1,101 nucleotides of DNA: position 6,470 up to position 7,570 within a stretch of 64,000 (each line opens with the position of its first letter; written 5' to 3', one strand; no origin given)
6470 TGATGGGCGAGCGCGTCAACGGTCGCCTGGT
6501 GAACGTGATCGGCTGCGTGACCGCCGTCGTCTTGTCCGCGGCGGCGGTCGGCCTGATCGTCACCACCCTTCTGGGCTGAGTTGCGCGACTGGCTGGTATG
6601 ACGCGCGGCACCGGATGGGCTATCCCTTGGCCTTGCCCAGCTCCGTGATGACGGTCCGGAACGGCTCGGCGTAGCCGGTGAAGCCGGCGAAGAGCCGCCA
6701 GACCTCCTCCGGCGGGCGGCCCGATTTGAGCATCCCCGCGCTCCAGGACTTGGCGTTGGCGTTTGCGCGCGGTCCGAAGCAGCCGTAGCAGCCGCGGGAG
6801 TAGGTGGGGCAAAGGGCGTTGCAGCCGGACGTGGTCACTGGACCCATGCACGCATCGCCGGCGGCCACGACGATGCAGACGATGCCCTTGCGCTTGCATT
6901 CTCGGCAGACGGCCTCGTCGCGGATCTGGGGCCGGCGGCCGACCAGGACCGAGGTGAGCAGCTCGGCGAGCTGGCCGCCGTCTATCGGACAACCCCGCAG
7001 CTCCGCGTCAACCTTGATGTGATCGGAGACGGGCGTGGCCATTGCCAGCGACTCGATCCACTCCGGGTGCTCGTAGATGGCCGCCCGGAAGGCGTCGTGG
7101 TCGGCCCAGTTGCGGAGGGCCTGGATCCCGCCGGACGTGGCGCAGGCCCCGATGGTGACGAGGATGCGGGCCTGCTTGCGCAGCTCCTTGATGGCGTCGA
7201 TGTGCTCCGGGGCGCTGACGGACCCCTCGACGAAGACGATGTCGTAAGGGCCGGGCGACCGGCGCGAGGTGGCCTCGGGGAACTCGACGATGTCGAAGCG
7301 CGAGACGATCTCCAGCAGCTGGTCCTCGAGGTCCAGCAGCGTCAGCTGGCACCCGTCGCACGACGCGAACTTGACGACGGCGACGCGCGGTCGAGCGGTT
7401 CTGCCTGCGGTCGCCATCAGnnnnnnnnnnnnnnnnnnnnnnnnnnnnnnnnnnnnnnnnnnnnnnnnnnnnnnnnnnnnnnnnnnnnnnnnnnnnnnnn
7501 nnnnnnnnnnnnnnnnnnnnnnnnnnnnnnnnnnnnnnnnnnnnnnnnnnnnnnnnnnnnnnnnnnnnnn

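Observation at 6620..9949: Hydrogenase small subunit plus HyhB/HyhG-like diaphorase plus cNMP-binding protein, with no catalytic large subunit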

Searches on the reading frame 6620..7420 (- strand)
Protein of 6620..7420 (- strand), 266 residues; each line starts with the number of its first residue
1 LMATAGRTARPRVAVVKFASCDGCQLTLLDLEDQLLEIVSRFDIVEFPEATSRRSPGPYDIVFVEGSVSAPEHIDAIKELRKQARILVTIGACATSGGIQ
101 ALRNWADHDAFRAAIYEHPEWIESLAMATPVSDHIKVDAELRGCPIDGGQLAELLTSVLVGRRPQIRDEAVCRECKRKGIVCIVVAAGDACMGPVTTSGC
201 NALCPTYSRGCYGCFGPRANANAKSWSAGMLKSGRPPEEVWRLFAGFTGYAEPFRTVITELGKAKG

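Call 3: search_protein_families(library=pfam, proteins=[window:6620-7420:-], max_evalue=0.01)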
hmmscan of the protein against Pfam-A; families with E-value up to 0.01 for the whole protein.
window:6620-7420:- (266 aa): 1 family
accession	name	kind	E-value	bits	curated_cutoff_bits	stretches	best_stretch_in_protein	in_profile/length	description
PF01058.29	Oxidored_q6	-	5e-23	81.7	27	1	21-156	1-126/128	NADH ubiquinone oxidoreductase, 20 Kd subunit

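Call 4: search_protein_families(library=ncbifam, proteins=[window:6620-7420:-], max_evalue=0.01)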
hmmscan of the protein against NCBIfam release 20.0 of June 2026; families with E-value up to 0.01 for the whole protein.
window:6620-7420:- (266 aa): 10 families
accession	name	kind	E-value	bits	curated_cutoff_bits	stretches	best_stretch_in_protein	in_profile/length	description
NF040831.1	sulfhyd_ShyD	equivalog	8.2e-45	153.3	460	1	12-247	2-237/240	NAD(P)-dependent hydrogenase/sulfhydrogenase 2 subunit delta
NF040836.1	sulfhyd_HydD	equivalog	1.5e-44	152.1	500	1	12-217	7-212/261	NADPH-dependent hydrogenase/sulfhydrogenase 1 subunit delta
NF045875.1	F420_non_VhuG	exception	2.5e-29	102.4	450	1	11-217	5-239/286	F420-non-reducing hydrogenase subunit VhuG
TIGR03294.1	FrhG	equivalog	1.9e-16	60.5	245.5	1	11-207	2-189/228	coenzyme F420 hydrogenase subunit gamma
NF011390.0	PRK14815.1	equivalog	3.8e-06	26.3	281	1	39-99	54-116/183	NADH dehydrogenase subunit B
NF011394.0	PRK14819.1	equivalog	0.00018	21.1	312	1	38-98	51-113/264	NADH-quinone oxidoreductase subunit B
TIGR01957.1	nuoB_fam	subfamily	0.00031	20.7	142.7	1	38-99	37-100/145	NADH-quinone oxidoreductase subunit B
NF005012.1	PRK06411.1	subfamily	0.00048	19.7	116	1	38-99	54-116/166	NADH-quinone oxidoreductase subunit NuoB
NF045520.1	H2_NiFeSe_small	exception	0.0044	16.4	470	0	74-103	134-163/314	NiFeSe hydrogenase small subunit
NF011395.0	PRK14820.1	equivalog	0.0054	16.5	263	0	38-99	53-116/180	NADH-quinone oxidoreductase subunit B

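Call 7: find_homologous_proteins(query=window:6620-7420:-, max_evalue=1e-10)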
Query window:6620-7420:- (266 aa): 8000 proteins with E <= 1e-10 among 8000 candidates; the best 120 are listed.
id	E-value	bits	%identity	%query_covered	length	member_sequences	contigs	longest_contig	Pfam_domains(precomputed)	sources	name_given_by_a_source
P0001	3.8e-173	592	97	99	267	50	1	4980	PF01058.30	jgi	jgi:sulfhydrogenase subunit delta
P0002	1.2e-161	554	88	99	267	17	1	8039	PF01058.30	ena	-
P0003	1.7e-161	554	89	100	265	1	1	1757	PF01058.30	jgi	jgi:coenzyme F420-reducing hydrogenase gamma subunit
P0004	2.7e-161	553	88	99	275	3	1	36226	PF01058.30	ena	-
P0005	4.4e-161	552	89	99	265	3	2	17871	PF01058.30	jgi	jgi:sulfhydrogenase subunit delta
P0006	5.1e-161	552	88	100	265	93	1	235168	PF01058.30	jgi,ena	-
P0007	9.5e-161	551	89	99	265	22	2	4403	PF01058.30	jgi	jgi:coenzyme F420-reducing hydrogenase gamma subunit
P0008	2.5e-160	550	89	100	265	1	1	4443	PF01058.30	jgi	jgi:coenzyme F420-reducing hydrogenase gamma subunit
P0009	3.1e-160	550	87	100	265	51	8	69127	PF01058.30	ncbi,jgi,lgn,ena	jgi:coenzyme F420-reducing hydrogenase gamma subunit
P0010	2.1e-158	544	88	99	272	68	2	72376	PF01058.30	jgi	jgi:sulfhydrogenase subunit delta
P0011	5.6e-158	542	86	100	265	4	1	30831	PF01058.30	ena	-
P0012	1.4e-157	541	85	99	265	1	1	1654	PF01058.30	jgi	jgi:sulfhydrogenase subunit delta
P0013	1.8e-157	541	86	99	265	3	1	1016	PF01058.30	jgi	jgi:sulfhydrogenase subunit delta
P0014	3.2e-157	540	85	100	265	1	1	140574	PF01058.30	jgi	jgi:coenzyme F420-reducing hydrogenase gamma subunit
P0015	5.0e-157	539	85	99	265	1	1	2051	PF01058.30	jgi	jgi:sulfhydrogenase subunit delta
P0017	1.2e-153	528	83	100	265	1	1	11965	PF01058.30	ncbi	-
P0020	2.2e-152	524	84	99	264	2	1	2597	PF01058.30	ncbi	-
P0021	3.4e-152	523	83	99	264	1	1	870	PF01058.30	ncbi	-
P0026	4.5e-138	477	76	99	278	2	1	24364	PF01058.30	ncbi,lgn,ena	-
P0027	5.8e-136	470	80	89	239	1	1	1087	PF01058.30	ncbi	-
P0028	9.8e-136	469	75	99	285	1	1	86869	PF01058.30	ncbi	ncbi:MAG TPA: hypothetical protein VF763_07825 [Candidatus Limnocylindrales bacterium]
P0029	8.5e-135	466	75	95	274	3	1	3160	PF01058.30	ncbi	-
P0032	1.4e-123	429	69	97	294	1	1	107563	PF01058.30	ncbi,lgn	-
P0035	4.6e-122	424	72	95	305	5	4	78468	PF01058.30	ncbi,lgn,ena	ncbi:MAG: oxidoreductase [Chloroflexota bacterium]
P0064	3.5e-119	415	66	98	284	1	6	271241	PF01058.30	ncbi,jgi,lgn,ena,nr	ncbi:MAG: hypothetical protein P4L30_00160 [Candidatus Limnocylindrales bacterium]|jgi:coenzyme F420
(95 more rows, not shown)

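Call 8: find_encoding_contigs(protein=P0006, flank=8000, max_places=2)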
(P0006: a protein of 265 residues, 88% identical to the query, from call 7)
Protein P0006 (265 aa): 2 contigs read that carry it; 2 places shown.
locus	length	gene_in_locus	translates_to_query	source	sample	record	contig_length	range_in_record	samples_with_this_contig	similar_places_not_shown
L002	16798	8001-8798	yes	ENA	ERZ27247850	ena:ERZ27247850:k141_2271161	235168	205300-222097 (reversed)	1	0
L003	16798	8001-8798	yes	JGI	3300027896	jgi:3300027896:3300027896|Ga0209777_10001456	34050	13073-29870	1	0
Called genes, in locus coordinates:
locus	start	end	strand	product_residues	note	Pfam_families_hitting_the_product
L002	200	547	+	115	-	PF01638:HxlR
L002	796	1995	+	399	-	PF00365:PFK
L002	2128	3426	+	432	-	PF03449:GreA_GreB_N, PF01272:GreA_GreB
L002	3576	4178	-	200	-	-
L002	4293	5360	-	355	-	-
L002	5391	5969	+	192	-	PF00027:cNMP_binding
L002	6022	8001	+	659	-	PF13534:Fer4_17 (faint), PF17179:Fer4_22, PF00175:NAD_binding_1, PF10418:DHODB_Fe-S_bind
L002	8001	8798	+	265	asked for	PF01058:Oxidored_q6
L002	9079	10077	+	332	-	PF00056:Ldh_1_N, PF02866:Ldh_1_C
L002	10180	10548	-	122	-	-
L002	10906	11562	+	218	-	-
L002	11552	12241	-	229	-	PF08281:Sigma70_r4_2 (weak)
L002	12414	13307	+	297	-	PF02511:Thy1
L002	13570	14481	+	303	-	-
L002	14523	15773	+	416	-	PF01656:CbiA, PF09140:MipZ (weak), PF10609:ParA, PF13614:AAA_31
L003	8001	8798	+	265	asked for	PF01058:Oxidored_q6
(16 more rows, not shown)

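Call 9: find_encoding_contigs(protein=P0028, flank=8000, max_places=2)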
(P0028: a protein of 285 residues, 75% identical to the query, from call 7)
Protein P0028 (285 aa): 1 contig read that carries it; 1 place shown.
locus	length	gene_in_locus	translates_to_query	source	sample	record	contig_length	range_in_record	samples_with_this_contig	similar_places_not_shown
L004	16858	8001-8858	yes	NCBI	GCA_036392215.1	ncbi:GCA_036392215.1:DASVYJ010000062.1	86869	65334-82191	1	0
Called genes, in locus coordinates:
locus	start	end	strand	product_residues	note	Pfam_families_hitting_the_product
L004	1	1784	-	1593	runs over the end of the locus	PF01590:GAF, PF13185:GAF_2, PF13492:GAF_3, PF01590:GAF, PF13185:GAF_2, PF13492:GAF_3, PF01590:GAF, PF13185:GAF_2, +22 more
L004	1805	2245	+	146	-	-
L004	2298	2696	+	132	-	PF13473:Cupredoxin_1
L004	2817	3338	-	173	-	-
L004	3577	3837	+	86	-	-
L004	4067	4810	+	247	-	PF12773:DZR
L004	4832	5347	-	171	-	PF04239:DUF421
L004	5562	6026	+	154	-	PF00027:cNMP_binding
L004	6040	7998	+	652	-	PF13746:Fer4_18 (faint), PF13183:Fer4_8 (weak), PF13237:Fer4_10 (faint), PF17179:Fer4_22, PF00175:NAD_binding_1, PF10418:DHODB_Fe-S_bind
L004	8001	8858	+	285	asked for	PF01058:Oxidored_q6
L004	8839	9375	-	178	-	PF04191:PEMT, PF04140:ICMT (weak)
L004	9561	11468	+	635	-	PF00654:Voltage_CLC, PF00571:CBS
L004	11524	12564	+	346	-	PF00056:Ldh_1_N, PF02866:Ldh_1_C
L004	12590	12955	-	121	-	-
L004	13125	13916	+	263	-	PF01522:Polysacc_deac_1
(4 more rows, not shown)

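Call 10: find_encoding_contigs(protein=P0064, flank=8000, max_places=2)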
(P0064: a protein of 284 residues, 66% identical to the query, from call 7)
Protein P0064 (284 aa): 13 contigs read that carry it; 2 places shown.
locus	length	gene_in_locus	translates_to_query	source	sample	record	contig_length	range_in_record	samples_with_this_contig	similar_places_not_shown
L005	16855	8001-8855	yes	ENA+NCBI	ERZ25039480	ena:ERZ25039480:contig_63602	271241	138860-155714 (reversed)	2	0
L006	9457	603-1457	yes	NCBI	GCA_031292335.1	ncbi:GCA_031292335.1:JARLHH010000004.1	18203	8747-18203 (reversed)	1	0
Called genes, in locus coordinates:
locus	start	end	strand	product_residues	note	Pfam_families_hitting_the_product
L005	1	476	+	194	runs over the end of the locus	-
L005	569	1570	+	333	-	PF02735:Ku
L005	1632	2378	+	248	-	-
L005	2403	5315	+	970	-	PF13298:LigD_N, PF01068:DNA_ligase_A_M, PF04679:DNA_ligase_A_C, PF21686:LigD_Prim-Pol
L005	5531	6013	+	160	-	PF00027:cNMP_binding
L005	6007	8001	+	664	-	PF13534:Fer4_17 (faint), PF13746:Fer4_18 (faint), PF13237:Fer4_10 (faint), PF25160:LdpA_Fe-S-bd (faint), PF17179:Fer4_22, PF00175:NAD_binding_1, PF10418:DHODB_Fe-S_bind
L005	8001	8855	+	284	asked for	PF01058:Oxidored_q6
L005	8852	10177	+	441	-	PF00374:NiFeSe_Hases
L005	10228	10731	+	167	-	-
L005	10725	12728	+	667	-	PF13187:Fer4_9 (faint), PF13534:Fer4_17 (faint), PF13746:Fer4_18 (faint), PF13237:Fer4_10 (faint), PF17179:Fer4_22, PF00175:NAD_binding_1, PF10418:DHODB_Fe-S_bind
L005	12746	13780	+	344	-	PF01073:3Beta_HSD (weak), PF01370:Epimerase, PF07993:NAD_binding_4 (faint), PF13460:NAD_binding_10, PF16363:GDP_Man_Dehyd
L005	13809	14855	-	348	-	PF00532:Peripla_BP_1, PF13407:Peripla_BP_4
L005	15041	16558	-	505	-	PF00370:FGGY_N, PF02782:FGGY_C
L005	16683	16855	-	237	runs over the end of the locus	PF02632:BioY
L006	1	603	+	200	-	PF00175:NAD_binding_1, PF10418:DHODB_Fe-S_bind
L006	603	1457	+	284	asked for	PF01058:Oxidored_q6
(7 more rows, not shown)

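Call 12: find_related_loci(query=window:6620-7420:-, collection=genome_contigs, flank=10000)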
Query window:6620-7420:- (266 aa) in genome_contigs; peptide patterns used: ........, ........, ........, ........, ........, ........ (x = any residue, [..] = any of these).
599 stretches matched a pattern (row limit reached: there are more); 585 encode a relative of the query (tblastn E <= 1e-3); the best 80 are kept; 80 distinct loci.
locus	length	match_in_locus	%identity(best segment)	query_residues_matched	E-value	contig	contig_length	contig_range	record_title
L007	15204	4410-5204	88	1-265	2e-160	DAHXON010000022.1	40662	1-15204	MAG TPA_asm: Chloroflexi bacterium isolate clean318 NODE_22_length_40662_cov_3.748281, whole genome shotgun sequence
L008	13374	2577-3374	67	1-266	7e-123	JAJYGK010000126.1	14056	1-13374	MAG: Chloroflexi bacterium isolate DBS1-3.bin128 NODE_8372_length_14056_cov_2.20375, whole genome shotgun sequence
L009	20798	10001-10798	67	1-265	9e-116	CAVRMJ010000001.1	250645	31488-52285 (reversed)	MAG: uncultured Chloroflexia bacterium isolate MFD01299.bin.2.143 genome assembly, contig: contig_13113, whole genome sh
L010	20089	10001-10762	65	9-262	2e-108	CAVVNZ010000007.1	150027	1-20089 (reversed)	MAG: uncultured Chloroflexia bacterium isolate MFD03975.bin.3.6 genome assembly, contig: contig_166398, whole genome sho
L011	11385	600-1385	66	1-261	5e-108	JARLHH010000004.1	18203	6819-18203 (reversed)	MAG: Candidatus Limnocylindrales bacterium isolate MAG_CO269 MetaCoAG_Bin_269_Oxic_k141_12940, whole genome shotgun sequ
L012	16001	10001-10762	65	9-262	2e-107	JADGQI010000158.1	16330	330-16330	MAG: Chloroflexota bacterium isolate Chersky_267 k127_20179653, whole genome shotgun sequence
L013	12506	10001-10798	62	3-261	3e-106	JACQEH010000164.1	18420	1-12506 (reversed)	MAG: Chloroflexi bacterium isolate NC_groundwater_1016_Pr1_S-0.65um_72_9 Montesol18_Sp65_coassembly_scaffold_883568, who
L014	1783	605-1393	55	1-263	2e-104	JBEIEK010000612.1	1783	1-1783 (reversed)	MAG: Planctomycetaceae bacterium isolate Sample-101-S75-bin-75 Sample_101_S75-bin_75-k141_1397096, whole genome shotgun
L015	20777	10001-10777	60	11-262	4e-98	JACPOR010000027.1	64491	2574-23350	MAG: Chloroflexi bacterium isolate NC_groundwater_606_Pr5_B-0.1um_69_11 alan_book_18_scaffold_94246, whole genome shotgu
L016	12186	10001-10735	55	10-254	1e-94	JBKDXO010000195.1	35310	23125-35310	MAG: Planctomycetota bacterium isolate samp_4376_VAMB_515 samp_4376_913744, whole genome shotgun sequence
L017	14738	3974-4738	55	9-263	1e-93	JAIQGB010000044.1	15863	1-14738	MAG: Terriglobia bacterium isolate SRVP_28 SRVP18_hole-7m-from-trench_1_20cm_scaffold_2076, whole genome shotgun sequenc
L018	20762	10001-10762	55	10-263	5e-93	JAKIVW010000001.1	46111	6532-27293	MAG: Thermoplasmata archaeon isolate AcS1-45 NODE_1505_length_46111_cov_5.501780, whole genome shotgun sequence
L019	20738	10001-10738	56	11-255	1e-92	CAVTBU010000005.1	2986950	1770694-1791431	MAG: Pirellulales bacterium isolate MFD02416.bin.1.42 genome assembly, contig: contig_12951, whole genome shotgun sequen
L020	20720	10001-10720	57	9-248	3e-91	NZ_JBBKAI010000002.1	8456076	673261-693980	Streptomyces pratisoli strain MS1.AVA.4 contig_2, whole genome shotgun sequence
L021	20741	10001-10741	55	11-256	2e-91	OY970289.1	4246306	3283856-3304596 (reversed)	MAG: Pirellulales bacterium isolate MFD05442.bin.c.2 genome assembly, chromosome: 1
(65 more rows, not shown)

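Call 16: find_encoding_contigs(protein=P0035, flank=8000, max_places=2)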
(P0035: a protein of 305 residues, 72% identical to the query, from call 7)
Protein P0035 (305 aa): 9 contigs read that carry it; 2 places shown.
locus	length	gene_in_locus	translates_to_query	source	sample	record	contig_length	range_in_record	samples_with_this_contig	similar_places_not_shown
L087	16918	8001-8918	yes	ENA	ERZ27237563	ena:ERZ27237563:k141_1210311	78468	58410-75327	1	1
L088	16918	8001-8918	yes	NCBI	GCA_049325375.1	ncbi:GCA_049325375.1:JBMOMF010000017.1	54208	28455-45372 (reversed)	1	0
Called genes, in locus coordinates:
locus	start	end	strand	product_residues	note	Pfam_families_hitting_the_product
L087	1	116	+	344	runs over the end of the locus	PF14257:DUF4349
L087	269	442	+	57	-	-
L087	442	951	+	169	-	-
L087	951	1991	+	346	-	PF00005:ABC_tran, PF13304:AAA_21, PF13732:DrrA1-3_C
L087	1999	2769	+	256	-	PF01061:ABC2_membrane, PF12698:ABC2_membrane_3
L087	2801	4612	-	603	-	PF00390:malic, PF03949:Malic_M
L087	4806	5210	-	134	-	PF00582:Usp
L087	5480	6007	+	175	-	PF00027:cNMP_binding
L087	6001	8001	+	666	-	PF13183:Fer4_8 (faint), PF13534:Fer4_17 (faint), PF13746:Fer4_18 (faint), PF13237:Fer4_10 (faint), PF17179:Fer4_22, PF00175:NAD_binding_1, PF10418:DHODB_Fe-S_bind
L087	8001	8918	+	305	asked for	PF01058:Oxidored_q6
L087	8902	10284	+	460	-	PF00374:NiFeSe_Hases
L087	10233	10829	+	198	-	-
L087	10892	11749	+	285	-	PF01209:Ubie_methyltran, PF05175:MTS (faint), PF13489:Methyltransf_23, PF08241:Methyltransf_11, PF08242:Methyltransf_12, PF13649:Methyltransf_25, PF13847:Methyltransf_31, PF20922:Anamorsin_N (faint)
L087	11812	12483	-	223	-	PF01386:Ribosomal_L25p, PF14693:Ribosomal_TL5_C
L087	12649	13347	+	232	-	PF00072:Response_reg, PF23198:PDE8A_N (faint), PF00486:Trans_reg_C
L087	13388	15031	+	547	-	PF00672:HAMP, PF00512:HisKA, PF02518:HATPase_c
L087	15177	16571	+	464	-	PF00089:Trypsin, PF13365:Trypsin_2, PF13180:PDZ_2, PF00595:PDZ (weak), PF17820:PDZ_6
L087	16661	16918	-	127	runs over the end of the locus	PF02152:FolB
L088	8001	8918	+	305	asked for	PF01058:Oxidored_q6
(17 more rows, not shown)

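Call 17: find_encoding_contigs(protein=P0032, flank=8000, max_places=1)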
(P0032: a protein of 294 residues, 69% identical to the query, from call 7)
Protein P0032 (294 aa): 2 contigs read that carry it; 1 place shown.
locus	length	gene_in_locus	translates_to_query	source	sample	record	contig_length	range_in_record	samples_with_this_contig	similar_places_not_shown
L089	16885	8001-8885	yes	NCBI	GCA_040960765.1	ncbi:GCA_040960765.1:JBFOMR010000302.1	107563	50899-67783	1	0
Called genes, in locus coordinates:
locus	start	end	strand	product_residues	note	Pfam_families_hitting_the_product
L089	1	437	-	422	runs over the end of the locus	-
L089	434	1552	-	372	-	PF01068:DNA_ligase_A_M, PF04679:DNA_ligase_A_C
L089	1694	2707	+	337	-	PF14257:DUF4349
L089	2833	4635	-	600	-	PF00390:malic, PF03949:Malic_M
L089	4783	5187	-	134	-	PF00582:Usp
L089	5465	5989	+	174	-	PF00027:cNMP_binding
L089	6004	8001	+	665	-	PF13746:Fer4_18 (faint), PF13237:Fer4_10 (faint), PF17179:Fer4_22, PF00175:NAD_binding_1, PF10418:DHODB_Fe-S_bind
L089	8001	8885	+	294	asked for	PF01058:Oxidored_q6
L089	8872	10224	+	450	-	PF00374:NiFeSe_Hases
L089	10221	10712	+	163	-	-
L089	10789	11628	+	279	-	PF06325:PrmA (weak), PF13489:Methyltransf_23, PF01209:Ubie_methyltran, PF05175:MTS (faint), PF13847:Methyltransf_31, PF08241:Methyltransf_11, PF08242:Methyltransf_12, PF13649:Methyltransf_25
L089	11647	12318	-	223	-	PF01386:Ribosomal_L25p, PF14693:Ribosomal_TL5_C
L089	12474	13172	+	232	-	PF00072:Response_reg, PF00486:Trans_reg_C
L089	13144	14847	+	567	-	PF00672:HAMP, PF00512:HisKA, PF02518:HATPase_c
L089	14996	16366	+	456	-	PF00089:Trypsin, PF13365:Trypsin_2, PF00595:PDZ (faint), PF13180:PDZ_2, PF17820:PDZ_6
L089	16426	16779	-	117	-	PF02152:FolB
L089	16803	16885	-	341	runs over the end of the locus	PF00809:Pterin_bind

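Call 18: find_encoding_contigs(protein=P0026, flank=8000, max_places=1)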
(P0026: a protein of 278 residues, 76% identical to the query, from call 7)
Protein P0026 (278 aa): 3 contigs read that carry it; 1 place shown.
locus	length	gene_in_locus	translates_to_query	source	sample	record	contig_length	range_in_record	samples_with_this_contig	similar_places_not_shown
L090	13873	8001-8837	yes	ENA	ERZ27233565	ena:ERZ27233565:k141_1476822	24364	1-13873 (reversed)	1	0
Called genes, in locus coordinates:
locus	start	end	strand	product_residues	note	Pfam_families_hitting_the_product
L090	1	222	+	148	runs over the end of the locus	-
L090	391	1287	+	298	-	PF00296:Bac_luciferase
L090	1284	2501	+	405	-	PF01979:Amidohydro_1, PF07969:Amidohydro_3 (faint)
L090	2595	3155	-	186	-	-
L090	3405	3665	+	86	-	-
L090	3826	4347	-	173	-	PF04239:DUF421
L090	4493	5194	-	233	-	PF13473:Cupredoxin_1 (faint)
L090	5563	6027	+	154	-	PF00027:cNMP_binding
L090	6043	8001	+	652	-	PF13237:Fer4_10 (faint), PF17179:Fer4_22, PF00175:NAD_binding_1, PF10418:DHODB_Fe-S_bind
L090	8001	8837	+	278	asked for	PF01058:Oxidored_q6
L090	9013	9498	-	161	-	PF04191:PEMT, PF04140:ICMT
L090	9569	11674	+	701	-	PF00654:Voltage_CLC, PF00571:CBS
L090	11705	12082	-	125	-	-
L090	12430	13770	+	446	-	PF05598:DUF772, PF01609:DDE_Tnp_1, PF13751:DDE_Tnp_1_6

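Call 24: find_encoding_contigs(protein=P0001, flank=5000, max_places=2)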
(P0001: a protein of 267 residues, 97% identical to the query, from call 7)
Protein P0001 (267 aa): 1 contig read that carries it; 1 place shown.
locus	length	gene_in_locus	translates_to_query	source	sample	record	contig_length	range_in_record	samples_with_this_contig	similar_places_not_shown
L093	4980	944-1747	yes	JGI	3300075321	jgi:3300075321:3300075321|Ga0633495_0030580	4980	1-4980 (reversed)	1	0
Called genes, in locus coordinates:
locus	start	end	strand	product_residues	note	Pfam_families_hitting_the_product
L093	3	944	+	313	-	?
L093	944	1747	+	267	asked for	PF01058:Oxidored_q6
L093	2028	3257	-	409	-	PF01566:Nramp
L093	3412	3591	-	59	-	-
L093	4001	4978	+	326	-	?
